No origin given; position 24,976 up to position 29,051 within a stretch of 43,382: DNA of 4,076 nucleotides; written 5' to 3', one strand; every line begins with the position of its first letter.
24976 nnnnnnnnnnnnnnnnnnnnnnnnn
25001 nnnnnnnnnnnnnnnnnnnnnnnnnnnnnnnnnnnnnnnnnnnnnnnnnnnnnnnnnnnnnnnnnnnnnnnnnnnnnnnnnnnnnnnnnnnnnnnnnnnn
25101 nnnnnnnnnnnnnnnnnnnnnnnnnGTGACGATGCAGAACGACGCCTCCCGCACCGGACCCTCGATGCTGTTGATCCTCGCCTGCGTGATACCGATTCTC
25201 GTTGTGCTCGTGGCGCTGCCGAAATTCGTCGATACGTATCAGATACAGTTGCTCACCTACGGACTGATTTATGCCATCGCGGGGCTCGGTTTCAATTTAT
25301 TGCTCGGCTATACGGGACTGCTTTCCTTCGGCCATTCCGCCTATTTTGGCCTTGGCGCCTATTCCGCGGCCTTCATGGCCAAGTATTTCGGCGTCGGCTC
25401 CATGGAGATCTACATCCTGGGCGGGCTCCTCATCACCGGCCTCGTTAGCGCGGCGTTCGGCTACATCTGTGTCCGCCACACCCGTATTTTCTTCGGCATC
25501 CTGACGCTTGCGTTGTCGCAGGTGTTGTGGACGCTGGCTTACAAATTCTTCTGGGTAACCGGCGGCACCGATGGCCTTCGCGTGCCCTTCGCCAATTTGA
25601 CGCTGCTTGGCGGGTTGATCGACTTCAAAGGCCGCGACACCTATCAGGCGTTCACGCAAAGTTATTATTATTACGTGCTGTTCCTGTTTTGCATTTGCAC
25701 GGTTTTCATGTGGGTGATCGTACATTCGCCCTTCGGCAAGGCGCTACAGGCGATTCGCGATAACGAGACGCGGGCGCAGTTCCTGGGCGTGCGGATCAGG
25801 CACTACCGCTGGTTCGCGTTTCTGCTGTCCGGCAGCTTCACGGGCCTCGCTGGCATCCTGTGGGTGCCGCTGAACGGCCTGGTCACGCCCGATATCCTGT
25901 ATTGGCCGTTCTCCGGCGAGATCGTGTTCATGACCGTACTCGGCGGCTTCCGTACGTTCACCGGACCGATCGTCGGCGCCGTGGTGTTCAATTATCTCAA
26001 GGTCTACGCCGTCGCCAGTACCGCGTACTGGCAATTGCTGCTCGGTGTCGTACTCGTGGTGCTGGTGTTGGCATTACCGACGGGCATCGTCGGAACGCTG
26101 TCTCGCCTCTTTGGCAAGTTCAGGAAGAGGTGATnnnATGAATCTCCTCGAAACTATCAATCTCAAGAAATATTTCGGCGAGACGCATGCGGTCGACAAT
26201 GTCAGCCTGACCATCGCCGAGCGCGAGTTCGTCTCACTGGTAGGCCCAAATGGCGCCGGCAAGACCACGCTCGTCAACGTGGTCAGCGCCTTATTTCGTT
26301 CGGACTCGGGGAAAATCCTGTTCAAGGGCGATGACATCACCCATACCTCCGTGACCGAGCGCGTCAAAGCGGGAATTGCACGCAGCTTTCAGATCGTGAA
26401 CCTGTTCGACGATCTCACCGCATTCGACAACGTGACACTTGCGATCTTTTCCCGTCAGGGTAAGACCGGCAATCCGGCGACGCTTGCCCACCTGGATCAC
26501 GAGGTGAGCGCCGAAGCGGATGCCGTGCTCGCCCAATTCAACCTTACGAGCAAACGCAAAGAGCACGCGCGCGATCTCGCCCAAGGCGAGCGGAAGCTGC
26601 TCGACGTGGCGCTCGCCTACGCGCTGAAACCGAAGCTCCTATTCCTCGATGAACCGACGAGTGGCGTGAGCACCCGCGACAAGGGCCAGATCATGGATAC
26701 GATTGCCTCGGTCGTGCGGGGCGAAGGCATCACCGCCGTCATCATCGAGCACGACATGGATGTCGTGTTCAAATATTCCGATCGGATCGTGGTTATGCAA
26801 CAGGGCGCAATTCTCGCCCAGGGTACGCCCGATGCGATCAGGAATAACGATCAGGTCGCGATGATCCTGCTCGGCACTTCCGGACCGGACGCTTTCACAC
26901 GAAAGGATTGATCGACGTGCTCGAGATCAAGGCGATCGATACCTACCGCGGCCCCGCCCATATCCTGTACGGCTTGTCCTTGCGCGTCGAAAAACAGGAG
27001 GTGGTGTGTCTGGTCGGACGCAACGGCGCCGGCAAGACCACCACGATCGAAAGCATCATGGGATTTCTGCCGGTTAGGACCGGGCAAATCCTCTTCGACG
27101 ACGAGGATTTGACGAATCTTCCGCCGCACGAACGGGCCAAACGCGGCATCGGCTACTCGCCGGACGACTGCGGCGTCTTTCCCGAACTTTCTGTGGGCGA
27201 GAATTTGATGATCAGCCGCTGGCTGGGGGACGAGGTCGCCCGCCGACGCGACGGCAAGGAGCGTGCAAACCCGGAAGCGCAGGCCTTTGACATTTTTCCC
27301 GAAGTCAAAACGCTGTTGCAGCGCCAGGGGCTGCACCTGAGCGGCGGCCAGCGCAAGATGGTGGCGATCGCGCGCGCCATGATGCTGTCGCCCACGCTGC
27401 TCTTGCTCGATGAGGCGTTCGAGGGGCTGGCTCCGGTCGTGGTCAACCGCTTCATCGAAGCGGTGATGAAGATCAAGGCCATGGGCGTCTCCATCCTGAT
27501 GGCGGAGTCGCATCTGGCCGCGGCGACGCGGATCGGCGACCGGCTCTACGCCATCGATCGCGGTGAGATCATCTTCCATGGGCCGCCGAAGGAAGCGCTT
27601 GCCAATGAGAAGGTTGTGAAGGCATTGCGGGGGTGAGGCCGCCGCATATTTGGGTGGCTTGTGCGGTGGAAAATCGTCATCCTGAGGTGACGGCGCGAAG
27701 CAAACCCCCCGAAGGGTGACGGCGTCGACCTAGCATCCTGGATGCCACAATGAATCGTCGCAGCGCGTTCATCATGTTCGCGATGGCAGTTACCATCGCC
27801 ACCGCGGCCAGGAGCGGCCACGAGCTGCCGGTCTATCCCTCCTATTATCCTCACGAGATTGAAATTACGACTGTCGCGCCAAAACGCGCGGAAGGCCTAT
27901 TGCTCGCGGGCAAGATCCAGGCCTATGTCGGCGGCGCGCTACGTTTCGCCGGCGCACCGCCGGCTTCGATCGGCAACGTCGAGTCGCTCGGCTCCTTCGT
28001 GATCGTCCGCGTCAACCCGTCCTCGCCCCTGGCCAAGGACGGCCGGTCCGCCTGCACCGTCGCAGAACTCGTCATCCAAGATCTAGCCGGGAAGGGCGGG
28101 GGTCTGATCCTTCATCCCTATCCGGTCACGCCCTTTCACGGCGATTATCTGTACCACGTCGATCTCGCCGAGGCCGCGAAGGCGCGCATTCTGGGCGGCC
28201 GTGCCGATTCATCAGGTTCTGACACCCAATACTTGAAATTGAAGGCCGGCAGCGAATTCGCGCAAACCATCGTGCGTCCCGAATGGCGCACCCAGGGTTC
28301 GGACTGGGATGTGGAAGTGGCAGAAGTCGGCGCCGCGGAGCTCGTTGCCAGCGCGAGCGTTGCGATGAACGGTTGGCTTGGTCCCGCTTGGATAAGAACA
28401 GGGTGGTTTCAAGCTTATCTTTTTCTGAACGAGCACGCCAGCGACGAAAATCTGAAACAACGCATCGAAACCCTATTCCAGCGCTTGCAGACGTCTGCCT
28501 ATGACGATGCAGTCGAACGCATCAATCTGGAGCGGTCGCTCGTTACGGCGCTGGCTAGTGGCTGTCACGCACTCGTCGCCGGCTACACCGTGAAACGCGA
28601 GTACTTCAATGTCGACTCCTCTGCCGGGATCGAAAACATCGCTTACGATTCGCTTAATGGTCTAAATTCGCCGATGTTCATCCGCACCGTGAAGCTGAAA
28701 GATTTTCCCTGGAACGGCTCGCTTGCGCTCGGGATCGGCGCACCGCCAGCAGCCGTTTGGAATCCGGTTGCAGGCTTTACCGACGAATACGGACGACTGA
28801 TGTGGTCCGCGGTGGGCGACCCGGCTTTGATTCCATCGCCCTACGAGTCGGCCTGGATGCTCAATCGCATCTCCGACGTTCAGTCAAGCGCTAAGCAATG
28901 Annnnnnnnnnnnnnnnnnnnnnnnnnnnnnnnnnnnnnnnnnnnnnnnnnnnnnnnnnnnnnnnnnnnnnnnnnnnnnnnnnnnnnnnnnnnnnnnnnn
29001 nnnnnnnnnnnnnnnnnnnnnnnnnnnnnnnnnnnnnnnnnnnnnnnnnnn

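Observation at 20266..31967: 11.7 kb translationally coupled operon mixing a HAAT-type ABC importer with an unassigned secreted/membrane protein family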

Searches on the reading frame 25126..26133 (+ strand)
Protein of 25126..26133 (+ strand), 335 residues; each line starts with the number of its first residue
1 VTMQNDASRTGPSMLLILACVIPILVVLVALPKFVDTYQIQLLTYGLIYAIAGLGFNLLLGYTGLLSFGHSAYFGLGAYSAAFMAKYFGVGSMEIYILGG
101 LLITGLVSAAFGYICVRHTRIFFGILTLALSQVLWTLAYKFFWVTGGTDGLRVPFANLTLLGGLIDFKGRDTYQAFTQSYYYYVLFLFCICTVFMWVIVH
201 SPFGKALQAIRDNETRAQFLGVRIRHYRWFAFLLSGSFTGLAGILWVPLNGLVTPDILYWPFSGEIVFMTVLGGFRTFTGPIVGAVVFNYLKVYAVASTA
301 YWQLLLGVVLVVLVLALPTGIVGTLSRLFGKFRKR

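Call 4: search_protein_families(library=pfam, proteins=[window:25126-26133:+], max_evalue=0.01)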
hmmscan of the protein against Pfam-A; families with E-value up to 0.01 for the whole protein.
window:25126-26133:+ (335 aa): 1 family
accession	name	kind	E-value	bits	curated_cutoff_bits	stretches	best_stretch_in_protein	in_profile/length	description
PF02653.21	BPD_transp_2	-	2.1e-39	135.7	26.8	1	41-313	4-268/269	Branched-chain amino acid transport system / permease component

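Call 5: search_protein_families(library=ncbifam, proteins=[window:25126-26133:+], max_evalue=0.01)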
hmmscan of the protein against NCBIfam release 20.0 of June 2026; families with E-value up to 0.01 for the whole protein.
window:25126-26133:+ (335 aa): 9 families
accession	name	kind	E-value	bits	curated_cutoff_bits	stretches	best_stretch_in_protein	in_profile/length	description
TIGR03408.1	urea_trans_UrtC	equivalog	2.1e-45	155.8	296.2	2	93-323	88-312/313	urea ABC transporter permease subunit UrtC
TIGR03727.1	urea_t_UrtC_arc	equivalog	2.4e-30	105.6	575.55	1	18-330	30-346/369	urea ABC transporter, permease protein UrtC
NF008450.0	PRK11301.1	subfamily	8.4e-29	101.2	366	1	20-322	92-406/418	high-affinity branched-chain amino acid ABC transporter permease LivM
TIGR03409.1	urea_trans_UrtB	equivalog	5.4e-09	36.1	250.3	1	43-324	8-288/291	urea ABC transporter permease subunit UrtB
NF008011.0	PRK10740.1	equivalog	6.6e-06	26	379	1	42-324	15-302/308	high-affinity branched-chain amino acid ABC transporter permease LivH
NF007014.0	PRK09478.1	equivalog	5.1e-05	22.8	386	1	181-317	183-327/336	galactose/methyl galactoside ABC transporter permease MglC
NF011961.0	PRK15432.1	equivalog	6.7e-05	22.3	388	1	26-311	18-298/344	autoinducer 2 ABC transporter permease LsrC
NF008441.0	PRK11285.1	equivalog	0.00069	18.8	378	1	90-248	104-246/333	L-arabinose ABC transporter permease AraH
NF040906.3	GguB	equivalog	0.0009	18.5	450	1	182-314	226-366/375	multiple monosaccharide ABC transporter permease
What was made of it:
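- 25126..26133 (+): g4: LivM/UrtC-type permease. UrtC model 156 bits against a cut-off of 296 (calls 4, 5).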

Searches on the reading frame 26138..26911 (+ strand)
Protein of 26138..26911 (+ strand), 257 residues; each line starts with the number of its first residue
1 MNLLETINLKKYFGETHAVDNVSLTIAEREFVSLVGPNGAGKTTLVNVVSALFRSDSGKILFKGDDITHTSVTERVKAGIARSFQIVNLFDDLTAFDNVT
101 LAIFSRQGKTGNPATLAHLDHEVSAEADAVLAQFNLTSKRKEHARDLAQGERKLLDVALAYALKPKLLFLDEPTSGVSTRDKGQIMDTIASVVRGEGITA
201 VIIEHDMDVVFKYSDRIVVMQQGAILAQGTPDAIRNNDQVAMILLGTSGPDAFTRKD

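Call 4: search_protein_families(library=pfam, proteins=[window:26138-26911:+], max_evalue=0.01)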
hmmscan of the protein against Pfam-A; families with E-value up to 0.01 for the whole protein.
window:26138-26911:+ (257 aa): 17 families
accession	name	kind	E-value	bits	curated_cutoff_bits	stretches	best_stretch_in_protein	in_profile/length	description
PF00005.33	ABC_tran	-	2.8e-29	102.9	25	1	20-175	2-137/137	ABC transporter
PF13304.12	AAA_21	-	9.1e-09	36.2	27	2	32-58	2-26/304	AAA domain, putative AbiEii toxin, Type IV TA system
PF02463.25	SMC_N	-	8.1e-05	22.6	40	1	27-164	22-154/220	RecF/RecN/SMC N terminal domain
PF00004.35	AAA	-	0.00016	22.5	21.2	0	33-53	2-22/131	ATPase family associated with various cellular activities (AAA)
PF13555.12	AAA_29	-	0.00016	21.8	27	1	19-56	12-49/61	P-loop containing region of AAA domain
PF12399.14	BCA_ABC_TP_C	-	0.0011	18.9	25.5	1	225-240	2-17/27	Branched-chain amino acid ATP-binding cassette transporter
PF20720.3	nSTAND3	-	0.0014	18.8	27.2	1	13-92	1-73/155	Novel STAND NTPase 3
PF13604.12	AAA_30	-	0.0016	18.6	27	1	28-65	17-47/191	AAA domain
PF13476.12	AAA_23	-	0.0026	18.8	27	1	29-56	19-46/201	AAA domain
PF13175.12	AAA_15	-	0.0033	17.5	32.1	1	28-213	23-179/374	AAA ATPase domain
PF13191.12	AAA_16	-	0.004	18.1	32.6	0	30-96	25-85/167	AAA ATPase domain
PF20703.3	nSTAND1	-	0.0054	16.8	27.1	0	10-47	14-51/379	Novel STAND NTPase 1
PF07728.20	AAA_5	-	0.0057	17.1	22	0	34-77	4-47/139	AAA domain (dynein-related subfamily)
PF00448.28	SRP54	-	0.0058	16.7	22.7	0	32-77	4-49/196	SRP54-type protein, GTPase domain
PF13173.12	AAA_14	-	0.0084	16.6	27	0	29-81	2-55/129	AAA domain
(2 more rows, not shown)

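Call 5: search_protein_families(library=ncbifam, proteins=[window:26138-26911:+], max_evalue=0.01)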
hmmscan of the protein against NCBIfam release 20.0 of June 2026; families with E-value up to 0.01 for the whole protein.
window:26138-26911:+ (257 aa): 191 families (the best 25 are shown)
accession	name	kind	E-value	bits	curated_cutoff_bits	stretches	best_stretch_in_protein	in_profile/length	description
TIGR03411.1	urea_trans_UrtD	equivalog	1.3e-55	188.7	304.1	1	3-246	2-241/242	urea ABC transporter ATP-binding protein UrtD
NF008449.1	PRK11300.1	equivalog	4.6e-53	180.1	362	1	2-246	4-253/255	high-affinity branched-chain amino acid ABC transporter ATP-binding protein LivG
TIGR01188.1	drrA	subfamily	9.9e-45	153.1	312.45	1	11-236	1-213/302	daunorubicin resistance ABC transporter, ATP-binding protein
TIGR04406.1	LPS_export_lptB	equivalog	1.8e-44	151.9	240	1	4-247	2-235/239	LPS export ABC transporter ATP-binding protein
TIGR02315.1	ABC_phnC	equivalog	4.6e-41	140.8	266.1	1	4-237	2-236/243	phosphonate ABC transporter ATP-binding protein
TIGR03265.1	PhnT2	equivalog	2.3e-40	138.9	457.7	1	4-239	5-227/353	putative 2-aminoethylphosphonate ABC transporter ATP-binding protein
NF043075.1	MMSYN1_0197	equivalog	1.2e-38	132.9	550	1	2-240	1-226/341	spermidine/putrescine ABC transporter ATP-binding protein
TIGR03864.1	PQQ_ABC_ATP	hypoth_equivalog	4.7e-38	130.9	302.25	1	4-241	2-226/236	ABC transporter, ATP-binding subunit, PQQ-dependent alcohol dehydrogenase system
NF010069.0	PRK13549.1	equivalog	1.8e-37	129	699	1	2-243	4-239/513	xylose ABC transporter ATP-binding protein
NF006987.0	PRK09452.1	equivalog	1.9e-37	128.9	482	1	3-236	17-237/378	spermidine/putrescine ABC transporter ATP-binding protein PotA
TIGR03410.1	urea_trans_UrtE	equivalog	2.9e-37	128.3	285.8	1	5-237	2-222/230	urea ABC transporter ATP-binding subunit UrtE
TIGR04521.1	ECF_ATPase_2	equivalog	8e-37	126.8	330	1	15-238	17-236/279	energy-coupling factor transporter ATPase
NF041861.1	YtfR_transport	equivalog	2.1e-36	125.4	850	1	3-244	1-234/492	galactofuranose ABC transporter, ATP-binding protein YtfR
NF008144.0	PRK10895.1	equivalog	2.1e-35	122.3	381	1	1-247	1-237/241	LPS export ABC transporter ATP-binding protein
TIGR00968.1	3a0106s01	subfamily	7.2e-35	120.6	342.75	1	8-241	5-225/237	sulfate ABC transporter ATP-binding protein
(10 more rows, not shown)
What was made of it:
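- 26138..26911 (+): g5: LivG/UrtD-type ATPase. UrtD model 189 bits against a cut-off of 304 (calls 4, 5).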

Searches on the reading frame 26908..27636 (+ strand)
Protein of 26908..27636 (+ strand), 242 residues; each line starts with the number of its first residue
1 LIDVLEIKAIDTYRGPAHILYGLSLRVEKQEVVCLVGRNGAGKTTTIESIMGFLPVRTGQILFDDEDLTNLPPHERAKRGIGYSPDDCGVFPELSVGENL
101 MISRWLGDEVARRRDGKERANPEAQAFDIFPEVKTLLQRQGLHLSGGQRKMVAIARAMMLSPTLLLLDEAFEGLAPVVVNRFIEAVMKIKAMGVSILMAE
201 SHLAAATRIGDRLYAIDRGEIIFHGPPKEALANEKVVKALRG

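Call 4: search_protein_families(library=pfam, proteins=[window:26908-27636:+], max_evalue=0.01)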
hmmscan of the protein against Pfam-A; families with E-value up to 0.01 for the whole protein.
window:26908-27636:+ (242 aa): 5 families
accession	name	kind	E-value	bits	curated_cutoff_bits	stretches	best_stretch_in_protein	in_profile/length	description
PF00005.33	ABC_tran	-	1.2e-29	104.1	25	1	22-171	3-136/137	ABC transporter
PF02463.25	SMC_N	-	3e-05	24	40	0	30-52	24-46/220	RecF/RecN/SMC N terminal domain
PF13304.12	AAA_21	-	4.8e-05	24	27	0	33-50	2-19/304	AAA domain, putative AbiEii toxin, Type IV TA system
PF13476.12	AAA_23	-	0.0025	18.9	27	1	30-51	19-40/201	AAA domain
PF13401.12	AAA_22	-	0.0029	18.4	27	1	29-70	4-33/130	AAA domain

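Call 5: search_protein_families(library=ncbifam, proteins=[window:26908-27636:+], max_evalue=0.01)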
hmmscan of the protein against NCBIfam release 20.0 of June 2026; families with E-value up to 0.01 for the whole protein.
window:26908-27636:+ (242 aa): 192 families (the best 25 are shown)
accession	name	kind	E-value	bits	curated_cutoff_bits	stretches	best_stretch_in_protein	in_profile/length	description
TIGR03410.1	urea_trans_UrtE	equivalog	2.2e-59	200.7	285.8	1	5-239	1-227/230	urea ABC transporter ATP-binding subunit UrtE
TIGR04406.1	LPS_export_lptB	equivalog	2.9e-48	164.3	240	1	16-238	13-230/239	LPS export ABC transporter ATP-binding protein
NF008144.0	PRK10895.1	equivalog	5.1e-45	153.8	381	1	12-238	12-232/241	LPS export ABC transporter ATP-binding protein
NF008626.0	PRK11614.1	equivalog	2.7e-37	128.5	441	1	4-240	5-234/237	high-affinity branched-chain amino acid ABC transporter ATP-binding protein LivF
NF040840.2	tungstate_WtpC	equivalog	2e-31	109.5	440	1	21-232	17-220/347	tungstate ABC transporter ATP-binding protein WtpC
NF008449.1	PRK11300.1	equivalog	2.7e-31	108.8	362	1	15-241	16-252/255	high-affinity branched-chain amino acid ABC transporter ATP-binding protein LivG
TIGR03265.1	PhnT2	equivalog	3.8e-29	102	457.7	1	4-230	4-222/353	putative 2-aminoethylphosphonate ABC transporter ATP-binding protein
TIGR03411.1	urea_trans_UrtD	equivalog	9.9e-29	100.7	304.1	1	5-239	3-238/242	urea ABC transporter ATP-binding protein UrtD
TIGR01186.1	proV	subfamily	1.9e-28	99.6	326.6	1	23-233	12-220/363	betaine/proline/choline family ABC transporter ATP-binding protein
TIGR03375.1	type_I_sec_LssB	subfamily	6.4e-28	97.4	693.1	1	19-234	482-692/696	type I secretion system permease/ATPase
TIGR02315.1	ABC_phnC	equivalog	8e-28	97.5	266.1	1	9-230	6-233/243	phosphonate ABC transporter ATP-binding protein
TIGR00972.1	3a0107s01c2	equivalog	1.1e-27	97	343.2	1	5-235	2-235/248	phosphate ABC transporter ATP-binding protein PstB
NF008039.0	PRK10771.1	equivalog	1.2e-27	96.9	298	1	18-236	13-223/234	thiamine ABC transporter ATP-binding protein ThiQ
TIGR01188.1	drrA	subfamily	1.9e-27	96.3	312.45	1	20-229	9-210/302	daunorubicin resistance ABC transporter, ATP-binding protein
TIGR04521.1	ECF_ATPase_2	equivalog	1.2e-26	93.5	330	2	134-239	135-241/279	energy-coupling factor transporter ATPase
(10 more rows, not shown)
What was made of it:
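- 26908..27636 (+): g6: LivF/UrtE-type ATPase. UrtE model 201 bits against a cut-off of 286 (calls 4, 5).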

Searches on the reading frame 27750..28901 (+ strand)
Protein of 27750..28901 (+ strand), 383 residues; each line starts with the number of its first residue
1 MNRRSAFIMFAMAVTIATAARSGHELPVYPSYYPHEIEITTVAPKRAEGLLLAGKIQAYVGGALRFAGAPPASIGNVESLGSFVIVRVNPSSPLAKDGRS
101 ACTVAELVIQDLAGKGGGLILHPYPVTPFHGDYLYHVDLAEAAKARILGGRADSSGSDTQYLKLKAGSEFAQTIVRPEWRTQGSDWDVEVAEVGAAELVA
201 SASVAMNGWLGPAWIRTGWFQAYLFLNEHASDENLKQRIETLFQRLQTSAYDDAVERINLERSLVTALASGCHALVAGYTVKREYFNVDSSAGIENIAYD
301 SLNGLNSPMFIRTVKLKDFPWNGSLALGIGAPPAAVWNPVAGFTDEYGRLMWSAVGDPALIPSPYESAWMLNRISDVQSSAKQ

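Call 4: search_protein_families(library=pfam, proteins=[window:27750-28901:+], max_evalue=0.01)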
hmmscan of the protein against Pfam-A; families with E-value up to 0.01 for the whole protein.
window:27750-28901:+ (383 aa): 0 families

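Call 5: search_protein_families(library=ncbifam, proteins=[window:27750-28901:+], max_evalue=0.01)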
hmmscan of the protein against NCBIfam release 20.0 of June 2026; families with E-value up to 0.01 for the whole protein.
window:27750-28901:+ (383 aa): 0 families

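Call 73: search_solved_structures(query=A7, max_evalue=10, show_alignments=2)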
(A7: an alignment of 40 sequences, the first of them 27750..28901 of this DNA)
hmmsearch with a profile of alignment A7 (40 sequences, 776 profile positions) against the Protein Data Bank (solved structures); distinct sequences matched with E-value up to 10: 5.
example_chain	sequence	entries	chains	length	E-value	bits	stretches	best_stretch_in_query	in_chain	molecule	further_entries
7fi3_A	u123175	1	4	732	6.3e-11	45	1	387-661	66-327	ABC-type dipeptide/oligopeptide transport system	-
4htg_A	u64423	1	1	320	0.4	12.6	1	244-287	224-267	Porphobilinogen deaminase, chloroplastic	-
3frv_A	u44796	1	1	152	0.85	11.5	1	409-517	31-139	Charged multivesicular body protein 3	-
7zcg_A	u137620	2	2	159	1.1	11.1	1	409-519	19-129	Charged multivesicular body protein 3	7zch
5nrl_N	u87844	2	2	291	1.6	10.6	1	486-616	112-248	Pre-mRNA-splicing factor SPP381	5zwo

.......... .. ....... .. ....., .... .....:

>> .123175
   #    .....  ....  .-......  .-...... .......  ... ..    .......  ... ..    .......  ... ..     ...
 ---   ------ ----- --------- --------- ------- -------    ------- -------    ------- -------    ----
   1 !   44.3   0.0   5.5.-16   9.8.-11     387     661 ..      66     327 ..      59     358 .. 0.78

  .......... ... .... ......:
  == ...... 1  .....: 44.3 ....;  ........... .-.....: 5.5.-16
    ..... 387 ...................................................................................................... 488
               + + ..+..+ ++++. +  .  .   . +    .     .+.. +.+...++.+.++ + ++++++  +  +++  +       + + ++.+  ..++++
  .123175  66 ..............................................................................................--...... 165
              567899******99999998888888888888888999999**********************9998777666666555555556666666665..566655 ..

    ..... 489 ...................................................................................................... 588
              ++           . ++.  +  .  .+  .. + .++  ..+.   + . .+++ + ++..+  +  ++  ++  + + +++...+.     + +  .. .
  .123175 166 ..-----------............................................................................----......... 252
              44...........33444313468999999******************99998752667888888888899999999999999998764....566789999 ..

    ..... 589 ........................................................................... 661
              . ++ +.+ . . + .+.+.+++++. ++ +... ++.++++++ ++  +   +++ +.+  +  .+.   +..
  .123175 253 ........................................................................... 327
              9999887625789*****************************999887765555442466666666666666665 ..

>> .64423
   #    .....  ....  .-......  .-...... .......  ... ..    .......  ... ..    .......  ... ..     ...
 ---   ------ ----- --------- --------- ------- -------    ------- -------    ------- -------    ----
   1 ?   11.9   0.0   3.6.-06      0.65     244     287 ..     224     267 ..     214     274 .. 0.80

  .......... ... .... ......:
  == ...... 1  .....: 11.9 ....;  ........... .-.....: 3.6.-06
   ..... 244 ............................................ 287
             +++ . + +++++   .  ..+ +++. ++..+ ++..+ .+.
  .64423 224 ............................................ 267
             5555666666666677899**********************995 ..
